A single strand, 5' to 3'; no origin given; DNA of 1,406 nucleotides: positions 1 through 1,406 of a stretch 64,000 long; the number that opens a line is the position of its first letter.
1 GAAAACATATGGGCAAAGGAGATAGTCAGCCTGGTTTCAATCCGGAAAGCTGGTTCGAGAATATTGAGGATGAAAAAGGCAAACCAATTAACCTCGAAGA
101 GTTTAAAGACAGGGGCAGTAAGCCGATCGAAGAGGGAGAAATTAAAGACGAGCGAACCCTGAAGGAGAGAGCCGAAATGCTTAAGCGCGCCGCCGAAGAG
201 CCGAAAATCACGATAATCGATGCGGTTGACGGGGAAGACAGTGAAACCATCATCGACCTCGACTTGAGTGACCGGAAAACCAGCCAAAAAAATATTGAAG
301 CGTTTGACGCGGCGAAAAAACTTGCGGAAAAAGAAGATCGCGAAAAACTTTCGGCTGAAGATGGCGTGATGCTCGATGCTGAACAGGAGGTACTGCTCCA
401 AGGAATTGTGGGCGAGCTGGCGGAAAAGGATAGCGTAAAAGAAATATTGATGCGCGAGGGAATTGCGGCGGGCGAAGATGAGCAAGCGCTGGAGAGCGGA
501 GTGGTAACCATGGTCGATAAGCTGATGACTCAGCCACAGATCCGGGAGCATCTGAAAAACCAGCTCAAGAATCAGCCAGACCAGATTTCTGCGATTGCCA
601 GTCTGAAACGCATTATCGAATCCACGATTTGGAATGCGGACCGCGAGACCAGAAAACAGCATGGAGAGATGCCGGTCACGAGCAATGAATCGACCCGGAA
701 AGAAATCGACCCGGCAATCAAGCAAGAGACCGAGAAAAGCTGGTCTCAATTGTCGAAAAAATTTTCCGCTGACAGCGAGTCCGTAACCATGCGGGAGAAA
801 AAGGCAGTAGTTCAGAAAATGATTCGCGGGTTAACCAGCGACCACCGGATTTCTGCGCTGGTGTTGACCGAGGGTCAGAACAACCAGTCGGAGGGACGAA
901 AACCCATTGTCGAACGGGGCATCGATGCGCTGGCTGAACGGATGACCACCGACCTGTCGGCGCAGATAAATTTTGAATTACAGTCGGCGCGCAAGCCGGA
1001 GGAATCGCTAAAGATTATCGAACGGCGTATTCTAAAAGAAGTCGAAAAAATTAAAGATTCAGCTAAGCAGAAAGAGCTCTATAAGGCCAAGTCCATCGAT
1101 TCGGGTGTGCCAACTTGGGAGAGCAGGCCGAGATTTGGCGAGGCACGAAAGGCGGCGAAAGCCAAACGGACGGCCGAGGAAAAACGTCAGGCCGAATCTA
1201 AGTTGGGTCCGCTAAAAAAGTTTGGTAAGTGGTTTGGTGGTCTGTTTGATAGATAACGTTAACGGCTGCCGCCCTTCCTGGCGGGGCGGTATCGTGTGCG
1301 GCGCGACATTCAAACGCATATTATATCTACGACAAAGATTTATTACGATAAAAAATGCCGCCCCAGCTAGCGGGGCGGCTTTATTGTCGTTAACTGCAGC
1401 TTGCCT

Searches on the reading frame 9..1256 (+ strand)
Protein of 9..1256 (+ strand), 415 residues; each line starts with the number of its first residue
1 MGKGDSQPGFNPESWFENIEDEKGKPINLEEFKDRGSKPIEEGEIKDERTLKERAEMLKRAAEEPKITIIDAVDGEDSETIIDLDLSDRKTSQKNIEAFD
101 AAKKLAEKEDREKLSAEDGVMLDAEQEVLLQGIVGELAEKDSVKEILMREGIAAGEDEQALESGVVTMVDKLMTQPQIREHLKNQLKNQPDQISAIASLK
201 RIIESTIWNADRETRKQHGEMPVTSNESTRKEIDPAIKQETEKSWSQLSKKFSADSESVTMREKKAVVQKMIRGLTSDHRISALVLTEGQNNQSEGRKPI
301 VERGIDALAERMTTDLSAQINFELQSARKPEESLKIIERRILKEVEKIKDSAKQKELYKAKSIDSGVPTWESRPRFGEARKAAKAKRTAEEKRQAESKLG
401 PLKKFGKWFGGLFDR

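Call 9: search_protein_families(library=pfam, proteins=[window:9-1256:+], max_evalue=0.001)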
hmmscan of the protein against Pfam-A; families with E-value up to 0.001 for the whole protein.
window:9-1256:+ (415 aa): 0 families
